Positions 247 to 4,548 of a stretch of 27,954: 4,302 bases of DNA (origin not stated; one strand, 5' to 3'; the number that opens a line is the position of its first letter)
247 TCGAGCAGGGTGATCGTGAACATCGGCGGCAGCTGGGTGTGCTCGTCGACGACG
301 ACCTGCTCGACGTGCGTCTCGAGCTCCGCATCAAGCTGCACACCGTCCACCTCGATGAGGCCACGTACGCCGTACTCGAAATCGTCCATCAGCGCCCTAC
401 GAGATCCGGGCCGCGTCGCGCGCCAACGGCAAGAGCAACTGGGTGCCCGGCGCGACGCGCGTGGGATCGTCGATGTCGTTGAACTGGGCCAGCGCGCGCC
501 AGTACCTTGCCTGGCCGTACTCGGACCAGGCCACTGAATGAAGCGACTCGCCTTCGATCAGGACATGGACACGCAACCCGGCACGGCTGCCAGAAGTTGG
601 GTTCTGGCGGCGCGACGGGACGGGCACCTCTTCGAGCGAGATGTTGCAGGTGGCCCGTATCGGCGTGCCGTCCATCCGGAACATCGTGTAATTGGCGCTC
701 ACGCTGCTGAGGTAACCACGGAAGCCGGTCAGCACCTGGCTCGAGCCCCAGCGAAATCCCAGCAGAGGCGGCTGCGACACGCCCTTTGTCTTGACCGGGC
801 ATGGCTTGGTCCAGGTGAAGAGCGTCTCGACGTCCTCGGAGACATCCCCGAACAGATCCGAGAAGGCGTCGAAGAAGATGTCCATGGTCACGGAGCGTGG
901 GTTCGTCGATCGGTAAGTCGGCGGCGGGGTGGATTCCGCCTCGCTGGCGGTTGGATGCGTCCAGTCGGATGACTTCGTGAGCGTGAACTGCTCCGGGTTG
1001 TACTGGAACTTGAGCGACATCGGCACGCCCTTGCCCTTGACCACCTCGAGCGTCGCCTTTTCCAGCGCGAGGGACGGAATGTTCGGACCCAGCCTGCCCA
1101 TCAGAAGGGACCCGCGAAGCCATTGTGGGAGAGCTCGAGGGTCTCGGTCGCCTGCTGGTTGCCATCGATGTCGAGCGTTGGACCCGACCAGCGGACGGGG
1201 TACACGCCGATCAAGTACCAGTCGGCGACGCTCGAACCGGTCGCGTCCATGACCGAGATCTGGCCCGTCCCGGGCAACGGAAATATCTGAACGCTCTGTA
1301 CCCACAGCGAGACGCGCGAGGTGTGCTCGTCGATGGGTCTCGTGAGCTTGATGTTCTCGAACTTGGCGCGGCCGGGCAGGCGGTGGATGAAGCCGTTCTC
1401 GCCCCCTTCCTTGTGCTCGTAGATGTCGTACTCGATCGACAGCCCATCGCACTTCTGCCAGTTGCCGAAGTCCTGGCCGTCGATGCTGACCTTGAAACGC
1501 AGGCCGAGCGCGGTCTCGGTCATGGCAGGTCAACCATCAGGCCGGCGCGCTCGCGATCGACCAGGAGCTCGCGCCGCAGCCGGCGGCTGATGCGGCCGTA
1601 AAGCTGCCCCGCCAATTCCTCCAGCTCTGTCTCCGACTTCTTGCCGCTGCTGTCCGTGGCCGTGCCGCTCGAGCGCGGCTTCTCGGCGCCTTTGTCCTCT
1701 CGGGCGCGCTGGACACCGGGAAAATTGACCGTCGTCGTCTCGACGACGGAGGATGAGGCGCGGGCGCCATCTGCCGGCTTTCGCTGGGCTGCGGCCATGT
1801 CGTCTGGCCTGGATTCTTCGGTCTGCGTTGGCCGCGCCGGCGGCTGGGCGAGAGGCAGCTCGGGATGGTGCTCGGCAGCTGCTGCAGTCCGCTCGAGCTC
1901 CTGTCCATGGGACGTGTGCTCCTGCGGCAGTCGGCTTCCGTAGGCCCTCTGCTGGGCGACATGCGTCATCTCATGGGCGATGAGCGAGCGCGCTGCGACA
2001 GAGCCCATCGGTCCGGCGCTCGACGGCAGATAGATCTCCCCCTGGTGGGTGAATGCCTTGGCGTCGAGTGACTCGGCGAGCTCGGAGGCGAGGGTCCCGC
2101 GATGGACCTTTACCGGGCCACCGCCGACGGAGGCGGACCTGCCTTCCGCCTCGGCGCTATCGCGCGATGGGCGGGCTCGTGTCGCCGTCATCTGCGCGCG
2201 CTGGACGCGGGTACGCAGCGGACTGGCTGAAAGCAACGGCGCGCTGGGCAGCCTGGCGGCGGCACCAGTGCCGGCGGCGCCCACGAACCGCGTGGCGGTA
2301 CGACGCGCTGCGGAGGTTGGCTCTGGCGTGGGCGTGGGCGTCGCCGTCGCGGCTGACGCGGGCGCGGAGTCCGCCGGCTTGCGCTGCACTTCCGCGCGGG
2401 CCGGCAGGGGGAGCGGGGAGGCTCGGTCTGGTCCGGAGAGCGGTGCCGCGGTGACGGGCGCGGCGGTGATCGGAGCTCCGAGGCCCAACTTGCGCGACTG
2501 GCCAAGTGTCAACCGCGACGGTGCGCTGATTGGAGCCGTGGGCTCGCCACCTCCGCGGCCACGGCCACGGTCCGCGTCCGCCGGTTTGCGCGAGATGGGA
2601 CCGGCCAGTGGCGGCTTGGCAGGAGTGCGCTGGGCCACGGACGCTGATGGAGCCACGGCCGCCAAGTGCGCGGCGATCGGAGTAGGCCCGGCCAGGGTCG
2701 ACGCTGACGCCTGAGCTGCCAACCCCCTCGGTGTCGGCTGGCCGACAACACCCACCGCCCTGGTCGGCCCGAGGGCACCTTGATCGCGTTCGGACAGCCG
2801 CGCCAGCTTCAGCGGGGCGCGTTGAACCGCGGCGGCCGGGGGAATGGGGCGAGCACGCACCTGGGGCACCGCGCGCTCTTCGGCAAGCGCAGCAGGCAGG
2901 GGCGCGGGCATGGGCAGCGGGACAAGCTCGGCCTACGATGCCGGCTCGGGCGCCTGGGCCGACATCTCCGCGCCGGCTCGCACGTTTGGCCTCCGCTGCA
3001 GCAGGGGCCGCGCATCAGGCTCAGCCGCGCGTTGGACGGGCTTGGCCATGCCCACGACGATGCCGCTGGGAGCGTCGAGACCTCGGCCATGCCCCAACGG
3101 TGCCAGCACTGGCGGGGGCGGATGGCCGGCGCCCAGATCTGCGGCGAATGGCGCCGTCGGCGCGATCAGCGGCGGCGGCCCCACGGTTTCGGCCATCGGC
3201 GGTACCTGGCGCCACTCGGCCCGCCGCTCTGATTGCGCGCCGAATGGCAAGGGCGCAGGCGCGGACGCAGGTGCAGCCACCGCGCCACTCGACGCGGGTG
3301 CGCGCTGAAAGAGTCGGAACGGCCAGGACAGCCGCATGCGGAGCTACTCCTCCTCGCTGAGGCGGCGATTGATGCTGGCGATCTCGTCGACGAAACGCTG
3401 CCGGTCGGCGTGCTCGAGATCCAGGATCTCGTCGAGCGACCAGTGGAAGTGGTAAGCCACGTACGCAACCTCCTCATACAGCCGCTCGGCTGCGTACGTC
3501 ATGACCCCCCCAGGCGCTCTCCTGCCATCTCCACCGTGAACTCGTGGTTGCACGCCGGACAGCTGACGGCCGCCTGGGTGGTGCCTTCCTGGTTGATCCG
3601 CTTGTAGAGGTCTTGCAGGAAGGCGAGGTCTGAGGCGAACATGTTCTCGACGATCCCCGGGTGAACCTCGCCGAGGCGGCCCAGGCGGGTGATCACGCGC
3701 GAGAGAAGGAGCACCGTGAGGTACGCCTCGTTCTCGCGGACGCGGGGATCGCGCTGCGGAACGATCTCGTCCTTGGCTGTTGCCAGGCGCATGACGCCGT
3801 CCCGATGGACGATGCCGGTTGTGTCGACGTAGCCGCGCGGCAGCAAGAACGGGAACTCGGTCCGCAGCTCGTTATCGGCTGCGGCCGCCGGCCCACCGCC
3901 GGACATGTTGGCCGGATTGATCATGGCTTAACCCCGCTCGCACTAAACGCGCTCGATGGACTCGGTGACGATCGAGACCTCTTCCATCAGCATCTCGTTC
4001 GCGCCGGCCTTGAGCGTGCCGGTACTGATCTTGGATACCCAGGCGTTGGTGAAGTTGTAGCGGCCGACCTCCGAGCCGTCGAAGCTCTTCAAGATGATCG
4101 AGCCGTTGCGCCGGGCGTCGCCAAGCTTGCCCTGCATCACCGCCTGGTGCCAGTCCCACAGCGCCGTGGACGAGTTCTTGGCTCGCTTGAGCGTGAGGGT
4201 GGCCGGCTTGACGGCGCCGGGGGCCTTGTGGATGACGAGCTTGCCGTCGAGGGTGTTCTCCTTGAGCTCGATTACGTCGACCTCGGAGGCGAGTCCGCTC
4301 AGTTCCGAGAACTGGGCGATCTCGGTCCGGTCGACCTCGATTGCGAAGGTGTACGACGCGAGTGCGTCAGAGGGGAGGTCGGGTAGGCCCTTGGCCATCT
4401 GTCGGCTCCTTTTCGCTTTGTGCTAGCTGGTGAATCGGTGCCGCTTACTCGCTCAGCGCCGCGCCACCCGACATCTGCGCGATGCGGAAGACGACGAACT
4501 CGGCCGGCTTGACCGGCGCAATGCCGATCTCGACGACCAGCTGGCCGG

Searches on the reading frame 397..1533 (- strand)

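Call 11: search_protein_families(library=pfam, proteins=[window:397-1533:-], max_evalue=0.01)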
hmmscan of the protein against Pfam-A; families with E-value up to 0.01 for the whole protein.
window:397-1533:- (378 aa): 1 family
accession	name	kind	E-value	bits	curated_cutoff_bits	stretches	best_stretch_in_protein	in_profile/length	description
PF19266.4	CIS_tube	-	2.9e-23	82.8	27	1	157-306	2-153/158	Contractile injection system tube protein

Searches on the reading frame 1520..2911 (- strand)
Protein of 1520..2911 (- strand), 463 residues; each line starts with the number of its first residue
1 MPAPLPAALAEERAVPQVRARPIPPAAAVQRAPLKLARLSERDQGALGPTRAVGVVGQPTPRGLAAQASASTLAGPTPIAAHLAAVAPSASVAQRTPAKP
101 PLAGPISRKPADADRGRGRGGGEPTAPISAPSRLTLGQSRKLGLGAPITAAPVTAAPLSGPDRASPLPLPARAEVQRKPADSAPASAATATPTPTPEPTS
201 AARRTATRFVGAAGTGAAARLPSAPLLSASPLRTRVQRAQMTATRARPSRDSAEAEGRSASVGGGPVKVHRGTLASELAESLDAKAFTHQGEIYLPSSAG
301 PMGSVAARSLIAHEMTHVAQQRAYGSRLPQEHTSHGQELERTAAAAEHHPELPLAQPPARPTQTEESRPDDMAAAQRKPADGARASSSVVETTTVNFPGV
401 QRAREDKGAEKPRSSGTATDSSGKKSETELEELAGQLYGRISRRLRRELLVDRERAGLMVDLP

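Call 11: search_protein_families(library=pfam, proteins=[window:1520-2911:-], max_evalue=0.01)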
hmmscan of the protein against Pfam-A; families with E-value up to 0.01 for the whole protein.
window:1520-2911:- (463 aa): 1 family
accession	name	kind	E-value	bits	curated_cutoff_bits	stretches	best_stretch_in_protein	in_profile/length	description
PF13699.11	eCIS_core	-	1e-14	54.9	22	1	266-323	20-77/79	eCIS core domain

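Call 14: search_protein_families(library=ncbifam, proteins=[window:1520-2911:-], max_evalue=1)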
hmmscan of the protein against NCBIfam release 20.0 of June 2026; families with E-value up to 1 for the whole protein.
window:1520-2911:- (463 aa): 0 families

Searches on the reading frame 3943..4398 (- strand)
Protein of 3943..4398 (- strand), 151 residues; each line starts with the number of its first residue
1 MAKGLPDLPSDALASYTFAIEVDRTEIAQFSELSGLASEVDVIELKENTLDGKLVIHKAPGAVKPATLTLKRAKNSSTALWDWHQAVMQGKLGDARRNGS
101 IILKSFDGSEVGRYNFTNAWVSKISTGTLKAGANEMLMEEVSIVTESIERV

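Call 11: search_protein_families(library=pfam, proteins=[window:3943-4398:-], max_evalue=0.01)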
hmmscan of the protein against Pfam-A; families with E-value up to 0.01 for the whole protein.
window:3943-4398:- (151 aa): 1 family
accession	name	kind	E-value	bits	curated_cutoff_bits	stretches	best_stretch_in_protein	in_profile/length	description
PF06841.18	Phage_T4_gp19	-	2.9e-28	98.8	28.2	1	16-148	3-133/134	T4-like virus tail tube protein gp19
